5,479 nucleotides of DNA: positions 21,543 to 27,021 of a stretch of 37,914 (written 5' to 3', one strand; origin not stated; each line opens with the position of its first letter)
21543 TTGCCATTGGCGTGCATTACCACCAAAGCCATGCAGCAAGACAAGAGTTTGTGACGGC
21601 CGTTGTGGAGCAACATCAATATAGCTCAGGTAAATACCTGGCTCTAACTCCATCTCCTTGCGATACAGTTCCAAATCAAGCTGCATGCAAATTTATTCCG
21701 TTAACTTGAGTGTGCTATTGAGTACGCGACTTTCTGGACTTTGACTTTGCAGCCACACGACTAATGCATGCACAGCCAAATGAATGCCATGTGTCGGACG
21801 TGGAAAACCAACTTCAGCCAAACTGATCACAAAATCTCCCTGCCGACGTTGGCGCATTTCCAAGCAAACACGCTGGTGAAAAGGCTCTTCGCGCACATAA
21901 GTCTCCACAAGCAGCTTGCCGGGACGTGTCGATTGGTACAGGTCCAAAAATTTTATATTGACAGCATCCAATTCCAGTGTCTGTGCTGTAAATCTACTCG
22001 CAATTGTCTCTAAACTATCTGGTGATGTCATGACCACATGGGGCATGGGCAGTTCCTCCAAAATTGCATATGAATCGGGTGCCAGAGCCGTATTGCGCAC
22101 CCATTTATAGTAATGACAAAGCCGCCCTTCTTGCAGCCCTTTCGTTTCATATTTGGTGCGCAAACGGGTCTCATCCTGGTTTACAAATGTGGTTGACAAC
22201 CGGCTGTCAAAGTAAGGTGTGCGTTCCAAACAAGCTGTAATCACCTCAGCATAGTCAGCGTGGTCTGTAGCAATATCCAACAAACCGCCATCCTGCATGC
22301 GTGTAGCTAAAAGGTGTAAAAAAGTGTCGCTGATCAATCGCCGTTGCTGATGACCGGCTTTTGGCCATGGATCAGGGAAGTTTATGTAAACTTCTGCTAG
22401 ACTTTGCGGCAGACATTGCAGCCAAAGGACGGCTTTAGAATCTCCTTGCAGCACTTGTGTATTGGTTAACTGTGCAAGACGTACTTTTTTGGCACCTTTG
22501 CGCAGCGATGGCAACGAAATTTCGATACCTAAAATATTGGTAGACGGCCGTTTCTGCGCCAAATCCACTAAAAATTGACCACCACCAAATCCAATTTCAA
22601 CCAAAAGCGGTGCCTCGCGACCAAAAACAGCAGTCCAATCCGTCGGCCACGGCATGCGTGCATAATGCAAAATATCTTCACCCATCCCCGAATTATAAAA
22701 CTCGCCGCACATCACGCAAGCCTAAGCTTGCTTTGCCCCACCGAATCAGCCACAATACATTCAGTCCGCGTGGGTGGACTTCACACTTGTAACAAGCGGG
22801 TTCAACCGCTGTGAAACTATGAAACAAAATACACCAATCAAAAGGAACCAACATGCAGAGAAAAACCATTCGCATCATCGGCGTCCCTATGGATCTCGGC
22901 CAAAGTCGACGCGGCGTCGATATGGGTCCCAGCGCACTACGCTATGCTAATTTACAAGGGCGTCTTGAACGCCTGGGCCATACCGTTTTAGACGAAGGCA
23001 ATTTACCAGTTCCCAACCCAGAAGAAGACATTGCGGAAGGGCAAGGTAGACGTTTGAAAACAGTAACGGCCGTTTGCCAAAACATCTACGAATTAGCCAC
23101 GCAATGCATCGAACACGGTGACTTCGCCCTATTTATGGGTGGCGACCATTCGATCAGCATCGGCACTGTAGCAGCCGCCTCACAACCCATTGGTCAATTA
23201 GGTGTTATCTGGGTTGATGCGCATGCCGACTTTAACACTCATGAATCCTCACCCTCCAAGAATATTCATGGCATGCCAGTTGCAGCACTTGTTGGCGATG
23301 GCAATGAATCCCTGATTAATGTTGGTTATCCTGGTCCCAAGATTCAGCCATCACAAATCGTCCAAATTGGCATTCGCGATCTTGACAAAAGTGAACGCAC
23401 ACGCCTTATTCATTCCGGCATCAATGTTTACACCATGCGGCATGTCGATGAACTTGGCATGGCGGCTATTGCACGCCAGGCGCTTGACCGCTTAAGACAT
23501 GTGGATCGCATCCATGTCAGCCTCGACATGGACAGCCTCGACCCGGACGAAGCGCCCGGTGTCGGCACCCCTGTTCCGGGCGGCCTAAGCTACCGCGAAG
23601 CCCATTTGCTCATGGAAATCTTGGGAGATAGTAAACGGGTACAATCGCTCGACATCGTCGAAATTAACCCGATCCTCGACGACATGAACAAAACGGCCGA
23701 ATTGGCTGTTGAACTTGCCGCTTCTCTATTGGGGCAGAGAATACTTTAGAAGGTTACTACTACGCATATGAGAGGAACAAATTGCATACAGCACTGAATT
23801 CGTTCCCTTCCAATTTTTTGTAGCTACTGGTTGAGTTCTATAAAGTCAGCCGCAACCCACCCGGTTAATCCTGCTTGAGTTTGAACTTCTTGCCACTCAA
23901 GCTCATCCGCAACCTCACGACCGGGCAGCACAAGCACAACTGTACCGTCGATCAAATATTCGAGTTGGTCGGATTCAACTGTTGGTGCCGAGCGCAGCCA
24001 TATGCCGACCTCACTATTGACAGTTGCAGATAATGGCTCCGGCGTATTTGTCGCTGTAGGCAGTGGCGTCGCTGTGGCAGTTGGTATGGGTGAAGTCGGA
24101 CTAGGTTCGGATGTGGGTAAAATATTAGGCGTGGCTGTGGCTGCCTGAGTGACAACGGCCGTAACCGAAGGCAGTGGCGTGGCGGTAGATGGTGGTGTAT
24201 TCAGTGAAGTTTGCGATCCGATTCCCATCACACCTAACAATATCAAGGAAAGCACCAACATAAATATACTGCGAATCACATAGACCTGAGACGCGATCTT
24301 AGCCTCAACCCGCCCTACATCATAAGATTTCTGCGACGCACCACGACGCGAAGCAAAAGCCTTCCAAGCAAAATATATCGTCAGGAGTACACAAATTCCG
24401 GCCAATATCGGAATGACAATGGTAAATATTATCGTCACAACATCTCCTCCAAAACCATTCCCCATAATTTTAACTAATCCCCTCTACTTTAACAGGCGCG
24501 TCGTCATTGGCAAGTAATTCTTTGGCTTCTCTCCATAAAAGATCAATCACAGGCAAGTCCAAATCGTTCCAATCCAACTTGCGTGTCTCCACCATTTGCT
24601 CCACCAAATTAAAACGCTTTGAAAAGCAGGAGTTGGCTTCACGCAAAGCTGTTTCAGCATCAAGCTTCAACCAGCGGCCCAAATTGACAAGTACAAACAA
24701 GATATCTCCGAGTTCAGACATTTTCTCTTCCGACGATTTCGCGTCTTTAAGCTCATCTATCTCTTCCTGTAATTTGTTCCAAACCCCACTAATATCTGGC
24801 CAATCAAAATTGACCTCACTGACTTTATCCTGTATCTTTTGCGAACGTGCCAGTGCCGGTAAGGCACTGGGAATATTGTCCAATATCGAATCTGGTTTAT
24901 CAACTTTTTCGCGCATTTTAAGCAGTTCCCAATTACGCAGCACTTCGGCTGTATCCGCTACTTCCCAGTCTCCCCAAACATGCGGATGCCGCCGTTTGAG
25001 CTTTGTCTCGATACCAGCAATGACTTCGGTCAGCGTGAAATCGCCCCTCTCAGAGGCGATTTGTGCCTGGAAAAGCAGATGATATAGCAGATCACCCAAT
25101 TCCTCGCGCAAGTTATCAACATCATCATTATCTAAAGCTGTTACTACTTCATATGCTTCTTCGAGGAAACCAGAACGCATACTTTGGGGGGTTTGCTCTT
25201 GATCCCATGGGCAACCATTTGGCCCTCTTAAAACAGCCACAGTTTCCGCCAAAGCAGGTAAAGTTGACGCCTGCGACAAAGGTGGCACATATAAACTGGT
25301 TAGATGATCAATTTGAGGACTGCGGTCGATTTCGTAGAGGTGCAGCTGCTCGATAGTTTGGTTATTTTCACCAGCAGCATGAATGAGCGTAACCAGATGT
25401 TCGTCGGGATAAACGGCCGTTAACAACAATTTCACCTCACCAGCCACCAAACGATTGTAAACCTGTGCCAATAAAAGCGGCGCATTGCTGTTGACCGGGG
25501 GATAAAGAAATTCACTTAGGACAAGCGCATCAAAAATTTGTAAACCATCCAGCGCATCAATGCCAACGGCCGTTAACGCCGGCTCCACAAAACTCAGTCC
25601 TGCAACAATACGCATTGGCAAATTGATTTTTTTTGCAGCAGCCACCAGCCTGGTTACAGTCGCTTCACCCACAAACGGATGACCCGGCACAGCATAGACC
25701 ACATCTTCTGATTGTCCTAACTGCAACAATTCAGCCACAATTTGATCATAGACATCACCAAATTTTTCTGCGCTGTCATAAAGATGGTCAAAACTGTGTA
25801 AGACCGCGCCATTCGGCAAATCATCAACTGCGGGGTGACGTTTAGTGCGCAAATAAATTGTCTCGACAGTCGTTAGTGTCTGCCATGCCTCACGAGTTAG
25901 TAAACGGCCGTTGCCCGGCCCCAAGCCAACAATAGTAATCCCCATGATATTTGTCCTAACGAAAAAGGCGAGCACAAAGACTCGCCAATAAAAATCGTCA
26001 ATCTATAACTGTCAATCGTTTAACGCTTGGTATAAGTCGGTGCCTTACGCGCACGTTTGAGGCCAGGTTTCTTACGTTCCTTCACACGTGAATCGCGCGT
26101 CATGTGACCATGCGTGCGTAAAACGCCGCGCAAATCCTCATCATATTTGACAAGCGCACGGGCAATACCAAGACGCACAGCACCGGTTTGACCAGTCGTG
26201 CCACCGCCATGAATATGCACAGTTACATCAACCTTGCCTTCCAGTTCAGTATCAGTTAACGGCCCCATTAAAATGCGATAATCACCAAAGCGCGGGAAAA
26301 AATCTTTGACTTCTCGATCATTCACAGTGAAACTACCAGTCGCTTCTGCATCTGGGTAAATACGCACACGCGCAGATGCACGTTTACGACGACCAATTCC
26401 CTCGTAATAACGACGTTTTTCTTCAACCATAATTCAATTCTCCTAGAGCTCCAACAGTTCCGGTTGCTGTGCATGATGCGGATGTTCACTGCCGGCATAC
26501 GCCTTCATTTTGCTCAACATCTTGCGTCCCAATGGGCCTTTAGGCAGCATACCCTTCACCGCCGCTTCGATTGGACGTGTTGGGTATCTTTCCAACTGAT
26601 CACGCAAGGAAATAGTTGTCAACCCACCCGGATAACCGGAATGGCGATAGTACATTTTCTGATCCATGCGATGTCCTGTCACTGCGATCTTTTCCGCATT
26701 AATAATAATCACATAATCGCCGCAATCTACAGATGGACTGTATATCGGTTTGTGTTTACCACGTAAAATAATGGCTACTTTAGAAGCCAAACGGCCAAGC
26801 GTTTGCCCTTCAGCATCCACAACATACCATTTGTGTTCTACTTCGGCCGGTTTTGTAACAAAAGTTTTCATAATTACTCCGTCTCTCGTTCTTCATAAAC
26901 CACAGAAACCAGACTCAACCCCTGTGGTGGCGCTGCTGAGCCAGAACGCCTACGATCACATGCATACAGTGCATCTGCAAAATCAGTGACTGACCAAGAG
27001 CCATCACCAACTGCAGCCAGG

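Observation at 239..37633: HIP-like element: the palindromic octamer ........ is iterated at least 47 times, far above chance, inside genes in every reading phase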

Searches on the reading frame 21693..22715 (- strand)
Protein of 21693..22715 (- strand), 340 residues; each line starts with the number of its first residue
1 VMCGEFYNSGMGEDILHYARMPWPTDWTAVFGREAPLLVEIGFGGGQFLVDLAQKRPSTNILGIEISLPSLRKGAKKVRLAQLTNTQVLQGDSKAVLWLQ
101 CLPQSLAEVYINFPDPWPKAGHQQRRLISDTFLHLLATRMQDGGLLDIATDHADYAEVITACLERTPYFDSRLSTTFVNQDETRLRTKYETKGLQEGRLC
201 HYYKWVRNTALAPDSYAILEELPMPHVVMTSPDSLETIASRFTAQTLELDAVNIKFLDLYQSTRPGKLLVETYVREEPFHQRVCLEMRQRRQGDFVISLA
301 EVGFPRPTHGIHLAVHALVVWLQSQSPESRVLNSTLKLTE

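Call 39: search_protein_families(library=ncbifam, proteins=[window:21693-22715:-])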
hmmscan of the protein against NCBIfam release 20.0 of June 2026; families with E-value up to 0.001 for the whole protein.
window:21693-22715:- (340 aa): 5 families
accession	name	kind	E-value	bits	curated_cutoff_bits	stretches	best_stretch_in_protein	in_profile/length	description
TIGR00091.1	TIGR00091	equivalog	4.6e-41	140.3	112.65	1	25-196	7-181/194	tRNA (guanosine(46)-N7)-methyltransferase TrmB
NF010719.0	PRK14121.1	equivalog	4e-26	91.9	402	1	34-193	122-274/396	tRNA (guanosine(46)-N7)-methyltransferase TrmB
NF001080.0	PRK00121.2-2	equivalog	5.8e-22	78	132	1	25-205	36-220/224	tRNA (guanosine(46)-N7)-methyltransferase TrmB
NF002421.0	PRK01544.1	equivalog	1.5e-15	57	567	1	34-202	347-514/524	bifunctional peptide chain release factor N(5)-glutamine methyltransferase PrmC/tRNA (guanosine(46)-N7)-methyltransferase TrmB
TIGR04543.1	ketoArg_3Met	equivalog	0.00057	19.1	425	0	15-85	130-200/336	2-ketoarginine methyltransferase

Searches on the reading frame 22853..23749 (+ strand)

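Call 39: search_protein_families(library=ncbifam, proteins=[window:22853-23749:+])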
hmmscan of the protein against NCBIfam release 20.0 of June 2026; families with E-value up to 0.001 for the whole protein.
window:22853-23749:+ (298 aa): 5 families
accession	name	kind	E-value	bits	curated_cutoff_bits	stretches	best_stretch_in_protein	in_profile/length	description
TIGR01229.1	rocF_arginase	equivalog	2.9e-94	315.8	227.6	1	8-296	2-298/300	arginase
TIGR01230.1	agmatinase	equivalog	3.5e-35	122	174.3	1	8-293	17-273/275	agmatinase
NF002564.0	PRK02190.1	subfamily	9.8e-35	120.2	302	1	5-294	34-299/307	agmatinase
TIGR01227.1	hutG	equivalog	1.7e-32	112.9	229.15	1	4-293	35-306/307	formimidoylglutamase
NF010347.0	PRK13775.1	equivalog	2.1e-07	30.5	381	1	189-288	220-319/331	formimidoylglutamase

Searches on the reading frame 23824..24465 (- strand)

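Call 39: search_protein_families(library=ncbifam, proteins=[window:23824-24465:-])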
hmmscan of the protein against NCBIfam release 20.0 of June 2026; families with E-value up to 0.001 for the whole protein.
window:23824-24465:- (213 aa): 3 families
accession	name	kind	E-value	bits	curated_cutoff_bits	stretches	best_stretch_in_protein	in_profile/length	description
NF045849.1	ICE_MMCAP2_0565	equivalog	0.00014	21.5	40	0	8-40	11-43/80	Mbov_0395 family pilin-like conjugal transfer protein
TIGR04211.1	SH3_and_anchor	equivalog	0.00024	20.8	65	1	152-209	5-58/198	TIGR04211 family SH3 domain-containing protein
NF037973.1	metallo_SslE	exception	0.00035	18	3000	1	65-145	9-85/1519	lipoprotein metalloprotease SslE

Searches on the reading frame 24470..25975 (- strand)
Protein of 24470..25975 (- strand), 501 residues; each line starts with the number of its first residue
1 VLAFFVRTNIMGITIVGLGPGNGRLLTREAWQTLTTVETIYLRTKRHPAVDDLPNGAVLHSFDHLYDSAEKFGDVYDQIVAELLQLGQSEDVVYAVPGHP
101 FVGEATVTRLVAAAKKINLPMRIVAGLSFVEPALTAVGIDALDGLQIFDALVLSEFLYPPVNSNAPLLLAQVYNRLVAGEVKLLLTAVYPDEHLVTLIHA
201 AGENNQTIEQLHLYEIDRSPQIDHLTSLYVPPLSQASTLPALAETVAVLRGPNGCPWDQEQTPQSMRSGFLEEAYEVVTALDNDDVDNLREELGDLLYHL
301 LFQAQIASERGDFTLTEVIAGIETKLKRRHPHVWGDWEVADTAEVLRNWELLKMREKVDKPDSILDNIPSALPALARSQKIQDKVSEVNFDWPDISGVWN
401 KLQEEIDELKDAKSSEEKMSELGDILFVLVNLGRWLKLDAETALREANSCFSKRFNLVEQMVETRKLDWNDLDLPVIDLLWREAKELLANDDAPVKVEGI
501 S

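Call 39: search_protein_families(library=ncbifam, proteins=[window:24470-25975:-])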
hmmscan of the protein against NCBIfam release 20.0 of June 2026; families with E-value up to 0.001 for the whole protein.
window:24470-25975:- (501 aa): 13 families
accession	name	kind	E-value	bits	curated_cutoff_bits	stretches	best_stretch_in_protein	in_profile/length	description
NF052436.1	YabN_Meth_PPase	exception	6.9e-161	536.5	525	1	13-486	1-486/486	bifunctional methyltransferase/pyrophosphohydrolase YabN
TIGR00444.1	mazG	subfamily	3.5e-87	292.2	148.3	1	246-485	2-248/248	MazG family protein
NF007113.1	PRK09562.1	equivalog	1.1e-85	287.2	208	1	241-486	4-250/251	nucleoside triphosphate pyrophosphohydrolase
NF008986.0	PRK12333.1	equivalog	1.5e-46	158.9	292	1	242-448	4-192/204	nucleoside triphosphate pyrophosphohydrolase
NF008989.0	PRK12334.2-1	equivalog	2.9e-37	128.4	494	1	195-463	73-325/328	nucleoside triphosphate pyrophosphohydrolase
NF008991.0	PRK12334.2-3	equivalog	1.5e-36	126.8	696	1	234-385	126-282/454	nucleoside triphosphate pyrophosphohydrolase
NF008988.0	PRK12334.1-4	equivalog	7.3e-34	117.1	501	1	184-447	79-317/335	nucleoside triphosphate pyrophosphohydrolase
NF008990.0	PRK12334.2-2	equivalog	3.8e-33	115.5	884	1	241-385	143-290/436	nucleoside triphosphate pyrophosphohydrolase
NF008987.0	PRK12334.1-1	equivalog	6.3e-25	88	375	1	254-387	100-233/326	nucleoside triphosphate pyrophosphohydrolase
TIGR03188.1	histidine_hisI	equivalog_domain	6.5e-09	35.9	42.7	1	270-302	36-68/84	phosphoribosyl-ATP diphosphatase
TIGR01467.1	cobI_cbiL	equivalog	1.3e-05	24.7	163.25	1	13-131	3-131/230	precorrin-2 C(20)-methyltransferase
NF004063.0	PRK05576.1-6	equivalog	0.00012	21.5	235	1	12-144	2-137/235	cobalt-factor II C(20)-methyltransferase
NF002747.0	PRK02759.1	equivalog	0.00028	20.6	187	1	272-320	155-199/208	bifunctional phosphoribosyl-AMP cyclohydrolase/phosphoribosyl-ATP diphosphatase HisIE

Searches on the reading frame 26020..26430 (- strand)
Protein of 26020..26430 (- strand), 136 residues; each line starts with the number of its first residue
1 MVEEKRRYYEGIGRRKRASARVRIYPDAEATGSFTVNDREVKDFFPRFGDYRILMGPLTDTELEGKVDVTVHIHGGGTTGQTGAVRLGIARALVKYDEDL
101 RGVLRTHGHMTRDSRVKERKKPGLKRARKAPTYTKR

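Call 55: search_protein_families(library=ncbifam, proteins=[window:26020-26430:-])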
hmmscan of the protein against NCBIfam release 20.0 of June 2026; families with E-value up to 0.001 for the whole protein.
window:26020-26430:- (136 aa): 3 families
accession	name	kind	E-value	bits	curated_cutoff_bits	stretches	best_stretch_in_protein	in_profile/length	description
NF001099.0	PRK00132.1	equivalog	1.2e-43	148.5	112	1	8-136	5-130/130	30S ribosomal protein S9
TIGR03627.1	uS9_arch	equivalog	8.4e-17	61.7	162.75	1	12-130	5-124/130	30S ribosomal protein S9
NF001749.0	PRK00474.1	equivalog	1.4e-16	61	147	1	11-129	7-127/134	30S ribosomal protein S9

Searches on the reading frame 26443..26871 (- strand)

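Call 55: search_protein_families(library=ncbifam, proteins=[window:26443-26871:-])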
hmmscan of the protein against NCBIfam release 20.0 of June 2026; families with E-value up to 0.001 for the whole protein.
window:26443-26871:- (142 aa): 3 families
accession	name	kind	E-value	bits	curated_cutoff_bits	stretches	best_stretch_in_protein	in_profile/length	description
TIGR01066.1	rplM_bact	equivalog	1.4e-61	206.4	93.05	1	4-141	3-140/141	50S ribosomal protein L13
NF005004.0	PRK06394.1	equivalog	1.8e-15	57.2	146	1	13-134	4-113/149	50S ribosomal protein L13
TIGR01077.1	L13_A_E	equivalog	6.6e-13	49.2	98.9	1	17-135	2-109/141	50S ribosomal protein L13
